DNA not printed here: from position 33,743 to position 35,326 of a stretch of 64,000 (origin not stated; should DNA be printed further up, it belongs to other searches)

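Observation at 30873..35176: Lamassu-like (ABC-3C-type) three-gene module: Cap4-nuclease effector, small protein and SMC/Rad50-like ATPase with a CPxC hook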

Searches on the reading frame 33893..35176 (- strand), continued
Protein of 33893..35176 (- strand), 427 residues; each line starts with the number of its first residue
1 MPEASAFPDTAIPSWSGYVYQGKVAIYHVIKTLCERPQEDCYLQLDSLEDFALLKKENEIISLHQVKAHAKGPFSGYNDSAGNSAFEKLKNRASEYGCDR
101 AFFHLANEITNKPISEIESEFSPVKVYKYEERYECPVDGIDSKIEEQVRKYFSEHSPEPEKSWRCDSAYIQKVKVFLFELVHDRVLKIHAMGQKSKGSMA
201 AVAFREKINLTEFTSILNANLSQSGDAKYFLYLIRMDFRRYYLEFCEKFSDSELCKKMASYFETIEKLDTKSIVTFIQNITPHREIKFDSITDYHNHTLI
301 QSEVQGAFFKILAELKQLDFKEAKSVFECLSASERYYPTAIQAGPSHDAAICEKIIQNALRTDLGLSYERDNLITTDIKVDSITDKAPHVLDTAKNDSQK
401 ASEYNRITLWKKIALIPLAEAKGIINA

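Call 28: find_encoding_contigs(protein=P0013, flank=8000, max_places=2)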
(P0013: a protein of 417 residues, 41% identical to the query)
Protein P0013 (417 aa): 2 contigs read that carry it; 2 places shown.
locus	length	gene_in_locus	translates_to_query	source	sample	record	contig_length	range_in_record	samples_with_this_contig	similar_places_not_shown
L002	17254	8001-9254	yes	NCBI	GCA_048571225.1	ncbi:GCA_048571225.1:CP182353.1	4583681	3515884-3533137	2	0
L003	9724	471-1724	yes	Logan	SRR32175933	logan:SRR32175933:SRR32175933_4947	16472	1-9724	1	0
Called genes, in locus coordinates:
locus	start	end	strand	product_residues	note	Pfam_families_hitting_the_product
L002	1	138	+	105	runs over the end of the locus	-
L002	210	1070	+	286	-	PF02498:Bro-N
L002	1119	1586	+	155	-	PF06892:Phage_CP76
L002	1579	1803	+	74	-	-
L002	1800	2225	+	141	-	-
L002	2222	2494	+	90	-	PF12728:HTH_17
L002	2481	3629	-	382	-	PF00589:Phage_integrase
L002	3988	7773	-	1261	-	-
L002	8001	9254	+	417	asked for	PF20276:CTD1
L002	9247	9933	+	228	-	PF20289:MComp1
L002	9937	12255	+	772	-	PF02463:SMC_N, PF13175:AAA_15, PF13476:AAA_23, PF13304:AAA_21 (faint)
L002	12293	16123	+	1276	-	PF20720:nSTAND3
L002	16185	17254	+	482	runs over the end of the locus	-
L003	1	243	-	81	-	?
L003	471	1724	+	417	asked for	PF20276:CTD1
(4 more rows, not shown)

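Call 29: find_encoding_contigs(protein=P0028, flank=8000, max_places=2)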
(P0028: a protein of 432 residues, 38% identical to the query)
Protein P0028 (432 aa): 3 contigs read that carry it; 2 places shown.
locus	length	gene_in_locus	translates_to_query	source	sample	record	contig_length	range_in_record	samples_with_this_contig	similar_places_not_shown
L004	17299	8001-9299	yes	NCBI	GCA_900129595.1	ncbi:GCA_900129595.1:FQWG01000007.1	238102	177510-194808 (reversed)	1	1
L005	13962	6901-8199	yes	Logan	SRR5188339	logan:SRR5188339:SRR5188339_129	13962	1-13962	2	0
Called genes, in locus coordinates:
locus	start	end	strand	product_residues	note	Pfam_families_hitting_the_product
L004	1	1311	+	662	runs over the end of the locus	PF14293:YWFCY, PF02534:T4SS-DNA_transf, PF10412:TrwB_AAD_bind, PF12696:TraG-D_C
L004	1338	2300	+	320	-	PF17761:DUF1016_N, PF06250:YhcG_C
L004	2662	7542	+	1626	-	PF13156:Mrr_cat_2, PF00270:DEAD, PF04851:ResIII, PF00271:Helicase_C, PF22240:ISP_coupler, PF07669:Eco57I, PF18135:Type_ISP_C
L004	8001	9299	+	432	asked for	PF20276:CTD1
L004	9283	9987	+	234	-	PF20289:MComp1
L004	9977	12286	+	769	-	PF02463:SMC_N (weak), PF13175:AAA_15 (weak), PF13476:AAA_23, PF13555:AAA_29 (weak), PF13304:AAA_21 (faint), PF02463:SMC_N (weak)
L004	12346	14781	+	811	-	PF24391:HD-CE, PF24401:iHD-CE, PF13589:HATPase_c_3 (weak)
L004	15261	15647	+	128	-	PF00436:SSB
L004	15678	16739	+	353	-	PF06067:DUF932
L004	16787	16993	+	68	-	-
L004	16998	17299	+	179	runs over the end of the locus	PF19556:PRTRC_E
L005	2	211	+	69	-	?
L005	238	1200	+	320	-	PF17761:DUF1016_N, PF06250:YhcG_C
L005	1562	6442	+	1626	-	PF13156:Mrr_cat_2, PF00270:DEAD, PF04851:ResIII, PF00271:Helicase_C, PF22240:ISP_coupler, PF07669:Eco57I, PF18135:Type_ISP_C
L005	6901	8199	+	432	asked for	PF20276:CTD1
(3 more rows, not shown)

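Call 30: find_related_loci(query=A1, collection=genome_contigs, flank=8000)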
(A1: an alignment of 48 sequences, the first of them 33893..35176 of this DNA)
Query A1 (427 aa) in genome_contigs; peptide patterns used: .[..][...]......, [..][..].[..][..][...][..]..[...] (x = any residue, [..] = any of these).
405 stretches matched a pattern; 124 encode a relative of the query (tblastn E <= 1e-3); the best 80 are kept; 80 distinct loci.
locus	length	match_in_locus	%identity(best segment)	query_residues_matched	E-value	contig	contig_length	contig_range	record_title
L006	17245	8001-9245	41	4-426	4e-93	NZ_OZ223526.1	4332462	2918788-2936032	MAG: Maridesulfovibrio sp. isolate 4b7aa1d1-4656-4508-adef-fef75badb664 chromosome 1, complete sequence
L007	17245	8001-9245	38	10-426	7e-85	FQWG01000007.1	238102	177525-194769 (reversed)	Flavobacterium frigidimaris strain DSM 15937 genome assembly, contig: Ga0131129_107, whole genome shotgun sequence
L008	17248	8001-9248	39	7-427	4e-83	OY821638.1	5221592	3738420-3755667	MAG: Smithellaceae bacterium isolate 7d888188-1d27-4603-a379-950c855845c6 genome assembly, chromosome: 1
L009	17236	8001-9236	41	1-426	1e-91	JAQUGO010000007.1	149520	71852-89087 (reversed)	MAG: Sulfurospirillaceae bacterium isolate STCSWMC_226 NODE_111_length_149520_cov_156.854786_ST_CSWMC, whole genome shot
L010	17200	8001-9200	38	9-426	3e-80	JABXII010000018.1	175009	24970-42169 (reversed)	MAG: Campylobacteraceae bacterium isolate HF-Din13 c_000000021675, whole genome shotgun sequence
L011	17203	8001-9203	37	9-427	4e-77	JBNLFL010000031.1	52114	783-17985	MAG: Sulfurimonadaceae bacterium isolate C1.bin.43.orig k141_934714, whole genome shotgun sequence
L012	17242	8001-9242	37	11-422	2e-76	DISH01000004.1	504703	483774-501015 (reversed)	MAG TPA_asm: Candidatus Omnitrophica bacterium UBA6215 UBA6215_contig_59, whole genome shotgun sequence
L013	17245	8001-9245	35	10-426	4e-76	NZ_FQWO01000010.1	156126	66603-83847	Flavobacterium granuli strain DSM 19729, whole genome shotgun sequence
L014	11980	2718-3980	36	3-426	7e-75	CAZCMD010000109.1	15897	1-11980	MAG TPA_asm: uncultured Desulfatiglans sp. isolate SRP192927_co6_207 genome assembly, contig: NODE_8539_length_15897_cov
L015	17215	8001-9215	36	9-422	1e-74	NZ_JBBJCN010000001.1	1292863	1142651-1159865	Pedobacter superstes strain P351 1, whole genome shotgun sequence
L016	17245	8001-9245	36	10-425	2e-73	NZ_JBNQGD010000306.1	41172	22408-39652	MAG: Arachidicoccus sp. isolate Bin_4 c_000000083975, whole genome shotgun sequence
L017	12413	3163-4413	33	10-426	8e-69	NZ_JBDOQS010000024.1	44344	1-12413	Mucilaginibacter sp. CAU 1740 contig24, whole genome shotgun sequence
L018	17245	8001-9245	35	10-425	7e-69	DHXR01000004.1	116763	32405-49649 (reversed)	MAG TPA_asm: Mucilaginibacter sp. UBA5151 UBA5151_contig_2754, whole genome shotgun sequence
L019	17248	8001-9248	34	10-426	5e-65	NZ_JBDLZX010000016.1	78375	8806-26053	Flavobacterium adhaerens strain SYSU M80004 NODE_16_length_78375_cov_226.709073, whole genome shotgun sequence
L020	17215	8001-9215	34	10-427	9e-65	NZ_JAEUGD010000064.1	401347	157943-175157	Fulvivirga marina strain 29W222 scaffold64, whole genome shotgun sequence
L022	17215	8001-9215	33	10-421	2e-61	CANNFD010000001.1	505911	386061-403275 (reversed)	uncultured Olleya sp. isolate 3-1770-Z.fasta genome assembly, contig: NODE_1, whole genome shotgun sequence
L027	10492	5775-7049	32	6-426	2e-56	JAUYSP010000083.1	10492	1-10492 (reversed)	MAG: Legionellaceae bacterium isolate C8_concoct.bin.107 C8_k141_28306, whole genome shotgun sequence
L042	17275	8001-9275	31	7-426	3e-49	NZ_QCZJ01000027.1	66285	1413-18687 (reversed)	Terrimonas sp. strain NS-102 Scaffold27, whole genome shotgun sequence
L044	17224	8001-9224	28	10-423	2e-48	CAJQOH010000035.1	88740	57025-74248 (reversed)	MAG: uncultured Flavobacteriales bacterium isolate 10_20180522_Bin_141_sub_1 genome assembly, contig: c_000002261776_par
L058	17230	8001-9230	25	10-423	1e-22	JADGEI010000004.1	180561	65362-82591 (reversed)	MAG: Alcanivoracaceae bacterium isolate BB32 NODE_67_length_180561_cov_5.919302, whole genome shotgun sequence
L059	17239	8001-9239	26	10-423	5e-22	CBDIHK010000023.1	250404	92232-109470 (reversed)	MAG: Alteromonadaceae bacterium isolate c69dd8d2-0f2a-4d4f-8146-75043c749885 genome assembly, contig: contig_23, whole g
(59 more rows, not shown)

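Call 31: predict_structure(alignment_id=A1)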
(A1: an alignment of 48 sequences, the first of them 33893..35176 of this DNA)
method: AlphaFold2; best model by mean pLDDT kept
length: 427 residues; sequences in the alignment: 48
mean_pLDDT: 86.7   pTM: 0.83
mean pLDDT of the five models: 86.7, 86.3, 85.5, 85.3, 84.8
residues with pLDDT >= 90: 250; 70-90: 130; 50-70: 33; < 50: 14
segments of 3 or more residues with pLDDT < 50: 1-13
pLDDT, mean of each block of 10 residues (from residue 1): 32 61 95 92 91 91 92 90 92 95 95 96 96 92 96 95 94 94 85 79 90 95 81 90 86 88 89 90 86 84 95 95 90 90 93 88 57 94 87 63 63 90 93
secondary structure, 60 per line:
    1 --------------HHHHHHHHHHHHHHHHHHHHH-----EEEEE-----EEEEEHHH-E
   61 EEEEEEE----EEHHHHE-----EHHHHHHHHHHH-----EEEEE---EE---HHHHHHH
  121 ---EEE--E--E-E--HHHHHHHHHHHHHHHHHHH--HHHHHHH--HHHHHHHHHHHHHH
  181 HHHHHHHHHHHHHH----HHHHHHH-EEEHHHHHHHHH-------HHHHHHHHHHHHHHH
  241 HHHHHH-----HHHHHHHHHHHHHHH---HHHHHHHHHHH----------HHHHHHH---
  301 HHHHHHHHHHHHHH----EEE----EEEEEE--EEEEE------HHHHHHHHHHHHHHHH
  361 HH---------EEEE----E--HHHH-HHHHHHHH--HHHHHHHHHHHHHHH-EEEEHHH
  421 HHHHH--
elements in order: H15-35 E41-45 E51-55 E60-67 H74-77 H85-95 E101-105 H114-120 E124-126 H137-155 H158-164 H167-194 H199-205 E207-209 H210-218 H226-246 H252-266 H270-280 H291-297 H301-314 E319-321 E326-331 E334-338 H345-362 E372-375 H383-386 H388-395 H398-412 E414-417 H418-425

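Call 35: fold_search(model_id=the predicted structure, library=pdb)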
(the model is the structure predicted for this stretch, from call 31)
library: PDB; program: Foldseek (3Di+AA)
matches with E <= 10: 81; with E <= 0.001: 0
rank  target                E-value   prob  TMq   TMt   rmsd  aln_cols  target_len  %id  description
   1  9hr5_C                1.1e-02  0.97  0.24  0.26  16.5       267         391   12  Salmonella enterica Lamassu LmuA nuclease tetramer bound to DNA duplex (released 2025-10-01)
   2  9hr5_A                1.7e-02  0.77  0.22  0.24  23.4       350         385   13  Salmonella enterica Lamassu LmuA nuclease tetramer bound to DNA duplex (released 2025-10-01)
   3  9c1m_G                5.8e-02  0.33  0.18  0.18  27.6       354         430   11  HerA-DUF assembly 1 (released 2025-06-04)
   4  9nxx_D                7.5e-02  0.80  0.27  0.30  20.4       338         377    9  LmuA_conformation 1 (released 2025-12-17)
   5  9hqx_A                1.2e-01  0.77  0.27  0.31  12.4       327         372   10  Salmonella enterica Lamassu LmuACB bound to DNA duplex (released 2025-10-01)
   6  8q43_A                1.2e+00  0.11  0.14  0.14   8.3       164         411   13  Crystal structure of cA4-bound Can2 (E341A) in complex with oligo-C DNA (released 2023-11-22)
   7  8q44_B                1.3e+00  0.11  0.13  0.13   8.8       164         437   13  Crystal structure of cA4-bound Can2 (E364R) in complex with oligo-T DNA (released 2023-11-22)
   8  1dc1_B                1.9e+00  0.25  0.20  0.25   6.1       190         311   12  RESTRICTION ENZYME BSOBI/DNA COMPLEX STRUCTURE: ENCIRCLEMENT OF THE DNA AND HISTIDINE-CATALYZED HYDROLYSIS WITHIN A CA (released 2001-02-21)
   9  6wam_A                2.0e+00  0.41  0.28  0.27   5.9       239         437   10  Structure of Acinetobacter baumannii Cap4 SAVED/CARF-domain containing receptor (released 2020-06-17)
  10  8i3n_B                2.3e+00  0.07  0.12  0.25  11.3       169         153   10  crystal structure of yeast cytosine deaminase mutant yCD-RQ (released 2024-01-24)
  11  8k7x                  2.3e+00  0.02  0.12  0.09  22.0       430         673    9  Crystal structure of GH146 beta-L-arabinofuranosidase Bll3HypBA1 (amino acids 380-1223) in complex with Tris (released 2024-02-21)
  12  7mzc_A                2.7e+00  0.01  0.09  0.08  23.3       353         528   12  Cryo-EM structure of minimal TRPV1 with RTX bound in C1 state (released 2021-09-22)
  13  8xqw_F                3.3e+00  0.04  0.14  0.09  19.0       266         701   10  Cryo-EM structure of the Ycf2-FtsHi motor complex from Chlamydomonas reinhardtii in AMPPNP bound state (released 2024-09-11)
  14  1dc1_A                3.5e+00  0.10  0.16  0.21   7.2       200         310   12  RESTRICTION ENZYME BSOBI/DNA COMPLEX STRUCTURE: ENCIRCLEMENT OF THE DNA AND HISTIDINE-CATALYZED HYDROLYSIS WITHIN A CA (released 2001-02-21)
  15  3kds_F                3.5e+00  0.05  0.14  0.14  17.3       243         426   10  apo-FtsH crystal structure (released 2009-12-01)
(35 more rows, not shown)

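Call 86: search_protein_representatives(protein=window:33893-35176:-)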
Query: 427 residues. Proteins with E-value up to 0.001 (for the whole library): 386; up to 1e-10: 154; up to 1e-30: 59. The best 150 are listed.
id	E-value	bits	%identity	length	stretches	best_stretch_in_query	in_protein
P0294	5.0e-122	424.1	49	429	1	9-420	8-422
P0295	3.7e-90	319.2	42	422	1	6-426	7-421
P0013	1.9e-87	310.2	43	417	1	4-426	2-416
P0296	2.5e-87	309.8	41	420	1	1-426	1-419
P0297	5.8e-82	292.2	41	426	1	6-427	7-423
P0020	7.3e-81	288.5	43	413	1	5-411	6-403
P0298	5.0e-80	285.8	40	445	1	8-427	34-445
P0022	3.3e-79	283.1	40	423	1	6-427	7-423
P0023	4.7e-79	282.6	42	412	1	6-427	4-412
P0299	1.7e-77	277.4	42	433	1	10-426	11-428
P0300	5.1e-76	272.6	40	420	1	9-426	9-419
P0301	2.5e-75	270.3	39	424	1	1-426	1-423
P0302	9.8e-73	261.8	38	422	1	10-427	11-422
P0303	3.0e-71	256.9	39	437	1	7-427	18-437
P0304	1.3e-70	254.8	38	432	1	9-423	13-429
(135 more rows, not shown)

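Call 91: search_protein_families(library=pfam, proteins=[L022:4317-6665:+, L022:6665-7957:+, L022:12226-15291:+, L016:12302-14698:+, L008:13688-14917:+], max_evalue=0.00001)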
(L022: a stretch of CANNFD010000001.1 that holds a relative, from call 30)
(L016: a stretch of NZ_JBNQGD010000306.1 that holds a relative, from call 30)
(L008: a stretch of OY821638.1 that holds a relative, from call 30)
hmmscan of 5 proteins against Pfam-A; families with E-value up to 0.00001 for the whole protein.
L022:4317-6665:+ (782 aa): 2 families
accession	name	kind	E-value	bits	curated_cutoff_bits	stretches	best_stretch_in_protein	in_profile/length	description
PF02384.22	N6_Mtase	-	6.2e-61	206.8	20.4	1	177-504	6-294/311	N-6 DNA Methylase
PF12161.14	HsdM_N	-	2e-24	87.2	24.5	1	9-149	1-135/135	HsdM N-terminal domain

L022:6665-7957:+ (430 aa): 1 family
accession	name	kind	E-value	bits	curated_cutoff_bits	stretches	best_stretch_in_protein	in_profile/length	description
PF01420.25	Methylase_S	-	1.7e-12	48.3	22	1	322-401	80-162/168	Type I restriction modification DNA specificity domain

L022:12226-15291:+ (1021 aa): 5 families
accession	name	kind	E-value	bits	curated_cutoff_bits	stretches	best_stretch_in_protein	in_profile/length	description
PF18766.7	SWI2_SNF2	-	1.4e-26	93.9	26.7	1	302-547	1-200/221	SWI2/SNF2 ATPase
PF04313.20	HSDR_N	-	1.6e-16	61.2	25.1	1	69-231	21-196/198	Type I restriction enzyme R protein N terminus (HSDR_N)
PF22679.2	T1R_D3-like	-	5.2e-16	59.9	27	1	663-716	91-145/158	Type I restriction enzyme subunit R domain 3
PF04851.21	ResIII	-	6.6e-16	59.1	22.5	1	299-499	4-163/164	Type III restriction enzyme, res subunit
PF00270.35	DEAD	-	6.5e-09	36.2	26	1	320-502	14-163/167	DEAD/DEAH box helicase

L016:12302-14698:+ (798 aa): 2 families
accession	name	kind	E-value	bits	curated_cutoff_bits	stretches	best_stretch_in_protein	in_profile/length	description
PF20720.3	nSTAND3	-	4.5e-47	160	27.2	1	175-335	1-154/155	Novel STAND NTPase 3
PF04471.18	Mrr_cat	-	2.5e-06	28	21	1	8-64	3-58/115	Restriction endonuclease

L008:13688-14917:+ (409 aa): 3 families
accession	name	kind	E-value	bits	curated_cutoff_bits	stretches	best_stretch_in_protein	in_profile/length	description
PF00149.33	Metallophos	-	5.5e-18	66.5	21.5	1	1-236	1-191/191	Calcineurin-like phosphoesterase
PF12320.13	SbcD_C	-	9.6e-15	55.2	24.4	1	285-379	2-92/94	Type 5 capsule protein repressor C-terminal domain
PF12850.12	Metallophos_2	-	7.1e-06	26.5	27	0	1-140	1-60/154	Calcineurin-like phosphoesterase superfamily domain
